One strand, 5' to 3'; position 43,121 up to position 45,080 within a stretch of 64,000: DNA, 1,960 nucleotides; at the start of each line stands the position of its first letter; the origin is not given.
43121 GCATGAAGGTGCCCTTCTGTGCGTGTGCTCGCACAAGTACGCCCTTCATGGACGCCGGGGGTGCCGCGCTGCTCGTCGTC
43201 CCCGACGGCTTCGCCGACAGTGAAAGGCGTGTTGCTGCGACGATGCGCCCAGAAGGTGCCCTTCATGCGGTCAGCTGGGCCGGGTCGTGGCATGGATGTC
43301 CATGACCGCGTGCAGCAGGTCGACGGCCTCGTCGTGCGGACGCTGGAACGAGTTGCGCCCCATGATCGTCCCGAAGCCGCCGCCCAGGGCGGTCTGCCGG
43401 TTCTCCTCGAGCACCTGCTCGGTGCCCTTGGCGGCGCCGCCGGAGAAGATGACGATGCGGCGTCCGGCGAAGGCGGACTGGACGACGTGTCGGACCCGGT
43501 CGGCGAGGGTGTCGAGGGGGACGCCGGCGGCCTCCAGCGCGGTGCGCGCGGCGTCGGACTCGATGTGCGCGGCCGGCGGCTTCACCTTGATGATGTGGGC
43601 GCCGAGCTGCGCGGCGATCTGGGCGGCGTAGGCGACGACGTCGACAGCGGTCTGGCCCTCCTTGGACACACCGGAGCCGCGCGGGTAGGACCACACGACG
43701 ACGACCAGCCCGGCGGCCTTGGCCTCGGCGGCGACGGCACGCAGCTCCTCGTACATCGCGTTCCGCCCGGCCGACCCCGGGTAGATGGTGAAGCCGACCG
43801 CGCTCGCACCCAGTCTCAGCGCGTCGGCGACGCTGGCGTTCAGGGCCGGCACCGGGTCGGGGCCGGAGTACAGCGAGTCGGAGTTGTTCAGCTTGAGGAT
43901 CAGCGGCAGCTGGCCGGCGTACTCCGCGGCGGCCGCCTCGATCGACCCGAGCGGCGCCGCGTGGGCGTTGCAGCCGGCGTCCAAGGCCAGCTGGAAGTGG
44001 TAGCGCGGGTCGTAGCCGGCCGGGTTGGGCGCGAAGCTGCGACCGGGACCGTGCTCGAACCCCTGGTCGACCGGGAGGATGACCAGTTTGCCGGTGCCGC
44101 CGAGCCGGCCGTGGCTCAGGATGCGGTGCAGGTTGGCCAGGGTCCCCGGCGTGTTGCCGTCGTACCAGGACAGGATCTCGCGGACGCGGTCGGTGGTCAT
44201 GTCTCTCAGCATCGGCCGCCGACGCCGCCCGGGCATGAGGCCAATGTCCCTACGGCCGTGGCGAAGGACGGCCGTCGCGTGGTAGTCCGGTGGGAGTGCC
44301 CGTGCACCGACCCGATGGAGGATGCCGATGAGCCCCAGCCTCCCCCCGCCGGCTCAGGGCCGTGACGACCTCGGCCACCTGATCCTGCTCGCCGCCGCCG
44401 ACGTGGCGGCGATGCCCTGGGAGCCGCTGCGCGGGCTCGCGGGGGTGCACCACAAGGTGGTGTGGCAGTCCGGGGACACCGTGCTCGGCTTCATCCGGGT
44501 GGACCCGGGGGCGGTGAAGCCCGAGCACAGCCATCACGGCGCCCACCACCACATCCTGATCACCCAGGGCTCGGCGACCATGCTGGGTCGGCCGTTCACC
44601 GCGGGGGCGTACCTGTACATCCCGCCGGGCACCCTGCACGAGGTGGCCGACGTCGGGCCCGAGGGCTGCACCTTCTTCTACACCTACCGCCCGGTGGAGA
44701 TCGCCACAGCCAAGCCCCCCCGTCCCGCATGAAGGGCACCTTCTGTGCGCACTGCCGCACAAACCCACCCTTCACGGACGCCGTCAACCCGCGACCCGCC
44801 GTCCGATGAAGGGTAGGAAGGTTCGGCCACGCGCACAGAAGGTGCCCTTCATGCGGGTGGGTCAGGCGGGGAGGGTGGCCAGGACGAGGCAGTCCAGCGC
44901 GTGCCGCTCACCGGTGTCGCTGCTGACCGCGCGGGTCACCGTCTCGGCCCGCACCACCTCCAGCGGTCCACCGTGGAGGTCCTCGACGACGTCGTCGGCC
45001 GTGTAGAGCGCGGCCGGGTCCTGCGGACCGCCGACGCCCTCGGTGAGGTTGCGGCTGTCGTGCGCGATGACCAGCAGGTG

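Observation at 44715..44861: Undescribed MITE-like inverted-repeat element family: 7 copies in 64 kb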

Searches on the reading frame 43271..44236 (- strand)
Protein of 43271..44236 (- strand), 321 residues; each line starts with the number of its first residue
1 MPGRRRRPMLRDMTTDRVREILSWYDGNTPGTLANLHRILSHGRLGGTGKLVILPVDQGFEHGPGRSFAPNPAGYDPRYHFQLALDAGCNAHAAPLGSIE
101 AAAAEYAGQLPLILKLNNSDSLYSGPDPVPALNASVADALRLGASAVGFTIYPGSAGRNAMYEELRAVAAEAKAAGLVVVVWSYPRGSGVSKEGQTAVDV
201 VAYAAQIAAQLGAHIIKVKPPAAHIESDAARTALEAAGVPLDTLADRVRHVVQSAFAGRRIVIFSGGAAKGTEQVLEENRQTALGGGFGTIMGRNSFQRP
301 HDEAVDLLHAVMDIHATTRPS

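Call 34: search_protein_families(library=pfam, proteins=[window:43271-44236:-], max_evalue=0.001)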
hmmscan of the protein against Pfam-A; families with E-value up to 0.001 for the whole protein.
window:43271-44236:- (321 aa): 2 families
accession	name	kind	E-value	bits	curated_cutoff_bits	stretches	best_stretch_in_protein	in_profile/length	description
PF01791.15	DeoC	-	3.1e-35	122.3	23.8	1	52-299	2-229/229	DeoC/LacD family aldolase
PF01261.30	AP_endonuc_2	-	0.00017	21.8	31.1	1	137-252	2-112/249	Xylose isomerase-like TIM barrel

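Call 38: find_encoding_contigs(protein=window:43271-44236:-, flank=3000, max_places=6)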
Protein window:43271-44236:- (321 aa): no gene with exactly this product is on record in the collection.

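Call 39: find_homologous_proteins(query=window:43271-44236:-, max_evalue=1e-40)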
Query window:43271-44236:- (321 aa): 8000 proteins with E <= 1e-40 among 8000 candidates; the best 120 are listed.
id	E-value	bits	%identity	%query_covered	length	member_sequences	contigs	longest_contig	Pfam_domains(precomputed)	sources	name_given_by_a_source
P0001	7.7e-208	707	100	100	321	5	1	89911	PF01791.16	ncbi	-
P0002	1.4e-201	687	98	100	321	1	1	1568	PF01791.16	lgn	-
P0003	1.8e-200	683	97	100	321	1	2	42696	PF01791.16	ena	-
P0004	4.5e-200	682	97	100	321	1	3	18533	PF01791.16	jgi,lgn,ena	-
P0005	1.8e-199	680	79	98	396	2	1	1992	PF01791.16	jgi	-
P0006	3.2e-193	659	97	96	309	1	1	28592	PF01791.16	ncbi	ncbi:MAG TPA: class I fructose-bisphosphate aldolase [Actinomycetes bacterium]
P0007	6.7e-192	655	96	96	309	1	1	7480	PF01791.16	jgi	jgi:class I fructose-bisphosphate aldolase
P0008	2.3e-191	653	96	96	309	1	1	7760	PF01791.16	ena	-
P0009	1.8e-189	647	92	100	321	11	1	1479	PF01791.16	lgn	-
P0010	2.6e-180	617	98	90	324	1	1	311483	PF01791.16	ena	-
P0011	9.2e-171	586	87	96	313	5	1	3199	PF01791.16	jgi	jgi:class I fructose-bisphosphate aldolase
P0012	1.1e-170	585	-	-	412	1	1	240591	PF01791.16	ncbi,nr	ncbi:MAG TPA: class I fructose-bisphosphate aldolase [Verrucomicrobiae bacterium]|nr:class I fructos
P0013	2.5e-170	584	85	95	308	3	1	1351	PF01791.16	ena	-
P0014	2.4e-169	581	85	96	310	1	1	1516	PF01791.16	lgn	-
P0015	5.5e-169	580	85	96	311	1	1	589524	PF01791.16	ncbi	ncbi:MAG: class I fructose-bisphosphate aldolase [Candidatus Nanopelagicales bacterium]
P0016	6.0e-169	580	85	95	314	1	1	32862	PF01791.16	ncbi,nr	ncbi:MAG TPA: class I fructose-bisphosphate aldolase [Jiangellales bacterium]|nr:class I fructose-bi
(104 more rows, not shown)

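Call 40: find_encoding_contigs(protein=P0001, flank=10000, max_places=4)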
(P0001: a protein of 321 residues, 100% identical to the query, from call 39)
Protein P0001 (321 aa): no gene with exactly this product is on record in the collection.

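Call 41: find_encoding_contigs(protein=P0010, flank=10000, max_places=4)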
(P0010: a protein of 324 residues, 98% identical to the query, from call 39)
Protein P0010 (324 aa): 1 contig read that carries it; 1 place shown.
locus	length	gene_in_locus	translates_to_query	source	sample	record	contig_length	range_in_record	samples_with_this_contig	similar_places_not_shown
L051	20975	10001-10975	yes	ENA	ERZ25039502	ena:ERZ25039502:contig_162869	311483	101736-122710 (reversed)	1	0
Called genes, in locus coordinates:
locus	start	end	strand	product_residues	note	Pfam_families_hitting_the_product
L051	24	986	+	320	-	PF02104:SURF1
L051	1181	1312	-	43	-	-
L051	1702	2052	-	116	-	PF04358:DsrC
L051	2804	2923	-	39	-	-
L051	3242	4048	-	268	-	PF07992:Pyr_redox_2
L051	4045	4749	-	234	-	PF12728:HTH_17, PF10114:PocR (weak)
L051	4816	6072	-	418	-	PF04286:DUF445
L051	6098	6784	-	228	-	PF02517:Rce1-like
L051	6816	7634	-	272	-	PF00753:Lactamase_B (weak), PF12706:Lactamase_B_2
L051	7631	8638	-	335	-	PF20067:SSL_N, PF01436:NHL (faint), PF08450:SGL, PF03088:Str_synth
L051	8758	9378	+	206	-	PF05724:TPMT (weak), PF13489:Methyltransf_23, PF01209:Ubie_methyltran (weak), PF03848:TehB, PF08241:Methyltransf_11, PF08242:Methyltransf_12, PF13649:Methyltransf_25, PF13847:Methyltransf_31 (weak)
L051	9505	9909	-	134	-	PF12973:Cupin_7, PF07883:Cupin_2 (weak)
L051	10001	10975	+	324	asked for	PF01791:DeoC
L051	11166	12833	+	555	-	PF02878:PGM_PMM_I, PF02879:PGM_PMM_II, PF02880:PGM_PMM_III, PF00408:PGM_PMM_IV (weak)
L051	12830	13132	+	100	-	-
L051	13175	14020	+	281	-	PF00106:adh_short, PF08659:KR, PF13561:adh_short_C2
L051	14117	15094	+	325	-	PF00140:Sigma70_r1_2, PF04542:Sigma70_r2, PF04539:Sigma70_r3, PF04545:Sigma70_r4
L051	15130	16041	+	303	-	PF09754:PAC2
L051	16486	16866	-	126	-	-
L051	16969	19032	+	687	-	PF07646:Kelch_2 (faint), PF13360:PQQ_2 (faint), PF24996:NANM (faint), PF01344:Kelch_1 (faint), PF24681:Kelch_KLHDC2_KLHL20_DRC7, PF25210:Kelch_FKB95 (weak), PF13415:Beta-prop_FBX42 (weak)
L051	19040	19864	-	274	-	PF02585:PIG-L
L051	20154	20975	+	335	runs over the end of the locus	PF08245:Mur_ligase_M (faint), PF08353:MurT_C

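Call 42: find_encoding_contigs(protein=P0003, flank=10000, max_places=3)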
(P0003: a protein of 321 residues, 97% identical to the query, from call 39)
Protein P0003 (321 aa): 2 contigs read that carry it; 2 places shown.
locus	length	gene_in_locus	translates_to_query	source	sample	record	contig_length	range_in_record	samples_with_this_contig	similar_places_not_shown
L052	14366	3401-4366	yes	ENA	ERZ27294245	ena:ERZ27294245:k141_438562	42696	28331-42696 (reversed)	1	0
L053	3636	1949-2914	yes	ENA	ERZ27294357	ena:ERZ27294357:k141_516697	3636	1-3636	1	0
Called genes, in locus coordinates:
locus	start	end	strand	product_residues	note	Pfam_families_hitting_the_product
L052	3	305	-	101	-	?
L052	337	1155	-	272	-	PF23023:Anti-Pycsar_Apyc1 (faint), PF00753:Lactamase_B (weak), PF12706:Lactamase_B_2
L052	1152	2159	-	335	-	PF20067:SSL_N, PF01436:NHL (faint), PF08450:SGL, PF03088:Str_synth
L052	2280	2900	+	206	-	PF05724:TPMT (weak), PF13489:Methyltransf_23, PF01209:Ubie_methyltran (weak), PF03848:TehB, PF08241:Methyltransf_11, PF08242:Methyltransf_12, PF13649:Methyltransf_25, PF13847:Methyltransf_31 (weak)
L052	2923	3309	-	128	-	PF12973:Cupin_7, PF07883:Cupin_2 (weak)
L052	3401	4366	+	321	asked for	PF01791:DeoC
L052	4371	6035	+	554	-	PF02878:PGM_PMM_I, PF02879:PGM_PMM_II, PF02880:PGM_PMM_III, PF00408:PGM_PMM_IV (weak)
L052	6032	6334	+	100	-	-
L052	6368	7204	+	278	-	PF00106:adh_short, PF08659:KR, PF13561:adh_short_C2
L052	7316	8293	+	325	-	PF00140:Sigma70_r1_2, PF04542:Sigma70_r2, PF04539:Sigma70_r3, PF04545:Sigma70_r4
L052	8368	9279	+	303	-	PF09754:PAC2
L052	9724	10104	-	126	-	-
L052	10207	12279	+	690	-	PF13360:PQQ_2 (faint), PF24996:NANM (faint), PF01344:Kelch_1 (faint), PF07646:Kelch_2 (faint), PF13964:Beta-prop_Calicin (faint), PF25210:Kelch_FKB95 (faint), PF24681:Kelch_KLHDC2_KLHL20_DRC7, PF13415:Beta-prop_FBX42 (weak)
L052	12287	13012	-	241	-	PF02585:PIG-L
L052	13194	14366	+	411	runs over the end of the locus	PF08245:Mur_ligase_M, PF08353:MurT_C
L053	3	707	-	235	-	?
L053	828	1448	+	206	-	PF05724:TPMT (weak), PF13489:Methyltransf_23, PF01209:Ubie_methyltran (weak), PF03848:TehB, PF08241:Methyltransf_11, PF08242:Methyltransf_12, PF13649:Methyltransf_25, PF13847:Methyltransf_31 (weak)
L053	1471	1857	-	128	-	PF12973:Cupin_7, PF07883:Cupin_2 (weak)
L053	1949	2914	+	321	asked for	PF01791:DeoC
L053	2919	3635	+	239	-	?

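Call 43: find_encoding_contigs(protein=P0006, flank=10000, max_places=3)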
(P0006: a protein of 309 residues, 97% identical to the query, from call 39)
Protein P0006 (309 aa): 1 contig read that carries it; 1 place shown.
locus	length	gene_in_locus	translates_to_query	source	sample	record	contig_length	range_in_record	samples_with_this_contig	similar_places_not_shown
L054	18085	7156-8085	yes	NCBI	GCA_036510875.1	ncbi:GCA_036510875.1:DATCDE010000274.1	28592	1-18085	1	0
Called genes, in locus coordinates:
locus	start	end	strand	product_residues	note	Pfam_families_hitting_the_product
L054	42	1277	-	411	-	PF07992:Pyr_redox_2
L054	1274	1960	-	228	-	PF12728:HTH_17, PF10114:PocR (weak)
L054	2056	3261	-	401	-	PF04286:DUF445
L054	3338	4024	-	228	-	PF02517:Rce1-like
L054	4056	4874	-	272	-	PF23023:Anti-Pycsar_Apyc1 (faint), PF00753:Lactamase_B (weak), PF12706:Lactamase_B_2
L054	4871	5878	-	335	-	PF20067:SSL_N, PF01436:NHL (faint), PF08450:SGL, PF03088:Str_synth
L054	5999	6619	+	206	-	PF05724:TPMT (weak), PF13489:Methyltransf_23, PF01209:Ubie_methyltran (weak), PF03848:TehB, PF08241:Methyltransf_11, PF08242:Methyltransf_12, PF13649:Methyltransf_25, PF13847:Methyltransf_31 (weak)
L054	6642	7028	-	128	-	PF12973:Cupin_7, PF07883:Cupin_2 (weak)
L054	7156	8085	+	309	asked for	PF01791:DeoC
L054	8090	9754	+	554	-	PF02878:PGM_PMM_I, PF02879:PGM_PMM_II, PF02880:PGM_PMM_III, PF00408:PGM_PMM_IV (weak)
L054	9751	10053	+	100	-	-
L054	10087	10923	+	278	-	PF00106:adh_short, PF08659:KR, PF13561:adh_short_C2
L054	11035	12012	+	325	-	PF00140:Sigma70_r1_2, PF04542:Sigma70_r2, PF04539:Sigma70_r3, PF04545:Sigma70_r4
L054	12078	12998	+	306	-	PF09754:PAC2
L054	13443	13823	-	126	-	-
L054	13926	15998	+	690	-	PF13360:PQQ_2 (faint), PF24996:NANM (faint), PF01344:Kelch_1 (faint), PF07646:Kelch_2 (faint), PF24681:Kelch_KLHDC2_KLHL20_DRC7, PF25210:Kelch_FKB95 (weak), PF13415:Beta-prop_FBX42 (weak)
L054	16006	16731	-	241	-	PF02585:PIG-L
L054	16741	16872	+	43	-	-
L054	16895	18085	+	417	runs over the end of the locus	PF08245:Mur_ligase_M, PF08353:MurT_C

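Call 44: find_encoding_contigs(protein=P0016, flank=10000, max_places=3)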
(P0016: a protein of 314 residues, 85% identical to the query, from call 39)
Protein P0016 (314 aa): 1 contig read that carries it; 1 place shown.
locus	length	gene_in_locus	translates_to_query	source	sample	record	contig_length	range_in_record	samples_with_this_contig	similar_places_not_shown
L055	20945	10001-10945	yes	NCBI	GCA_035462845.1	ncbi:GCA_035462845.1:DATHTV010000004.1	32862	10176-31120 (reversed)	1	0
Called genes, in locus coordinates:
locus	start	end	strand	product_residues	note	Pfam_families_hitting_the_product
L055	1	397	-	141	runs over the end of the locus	PF00903:Glyoxalase, PF13468:Glyoxalase_3, PF13669:Glyoxalase_4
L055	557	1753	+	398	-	PF00108:Thiolase_N, PF00109:ketoacyl-synt (weak), PF02803:Thiolase_C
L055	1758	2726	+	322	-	PF03308:MeaB, PF01656:CbiA (weak)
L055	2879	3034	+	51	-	-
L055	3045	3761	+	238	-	PF03703:bPH_2 (weak)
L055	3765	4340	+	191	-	PF12802:MarR_2, PF01047:MarR, PF13463:HTH_27 (weak), PF01325:Fe_dep_repress (weak)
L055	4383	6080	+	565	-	PF01642:MM_CoA_mutase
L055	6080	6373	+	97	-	PF03795:YCII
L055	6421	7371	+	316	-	PF00085:Thioredoxin, PF13098:Thioredoxin_2 (weak), PF14561:TPR_20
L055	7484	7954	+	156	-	PF10648:Gmad2, PF01476:LysM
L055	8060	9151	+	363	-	PF00756:Esterase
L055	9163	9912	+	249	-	PF00756:Esterase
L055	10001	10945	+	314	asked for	PF01791:DeoC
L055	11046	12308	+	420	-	-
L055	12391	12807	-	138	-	PF00903:Glyoxalase, PF19581:Glyoxalase_7 (weak), PF22677:Ble-like_N (weak), PF18029:Glyoxalase_6 (faint)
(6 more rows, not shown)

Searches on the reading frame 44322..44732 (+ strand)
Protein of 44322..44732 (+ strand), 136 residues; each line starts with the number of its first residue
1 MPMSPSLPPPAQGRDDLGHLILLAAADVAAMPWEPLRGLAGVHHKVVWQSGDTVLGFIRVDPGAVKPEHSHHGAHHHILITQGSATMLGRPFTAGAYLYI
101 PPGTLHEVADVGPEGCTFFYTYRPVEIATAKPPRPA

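Call 34: search_protein_families(library=pfam, proteins=[window:44322-44732:+], max_evalue=0.001)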
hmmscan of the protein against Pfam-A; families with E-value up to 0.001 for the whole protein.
window:44322-44732:+ (136 aa): 2 families
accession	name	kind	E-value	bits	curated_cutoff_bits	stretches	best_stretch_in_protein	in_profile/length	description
PF12973.13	Cupin_7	-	2.8e-14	53.3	27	1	25-125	5-104/105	ChrR Cupin-like domain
PF07883.17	Cupin_2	-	3.5e-06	27.1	27.2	1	57-119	2-67/70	Cupin domain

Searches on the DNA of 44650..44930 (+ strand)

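Call 66: search_rna_families(source=window, start=44650, end=44930, threshold=evalue, max_evalue=10)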
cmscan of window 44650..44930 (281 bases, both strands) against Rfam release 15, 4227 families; matches with E-value up to 10: 6.
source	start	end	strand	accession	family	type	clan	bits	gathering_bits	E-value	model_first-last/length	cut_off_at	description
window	44735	44847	-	RF03302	mir-6133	Gene; miRNA;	-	19.7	79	0.28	1-104/104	no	mir-6133 microRNA precursor family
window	44767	44814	-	RF03233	hvt-mir-H16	Gene; miRNA;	-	14.7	70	3.3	1-64/64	no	hvt-mir-H16 microRNA precursor family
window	44865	44913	-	RF03397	mir-1234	Gene; miRNA;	-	14.6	70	9.8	1-57/57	no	mir-1234 microRNA precursor family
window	44847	44927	+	RF02171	RFPL3-AS1_1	Gene; lncRNA;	-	10.8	70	2.5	1-88/88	no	RFPL3 antisense RNA 1 conserved region 1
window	44724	44865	-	RF00567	SNORD17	Gene; snRNA; snoRNA; CD-box;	-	8.4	45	8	1-238/238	no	Small nucleolar RNA SNORD17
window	44674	44726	+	RF02673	scr4677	Gene; sRNA;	-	7.4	41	7.2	20-72/246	no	Streptomyces sRNA 4677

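Call 67: search_dna_similar(query=window:44711-44870:+, collection=plasmids, mode=distant, max_evalue=0.01)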
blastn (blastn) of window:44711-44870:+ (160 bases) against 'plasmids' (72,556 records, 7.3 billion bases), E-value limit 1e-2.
No match.
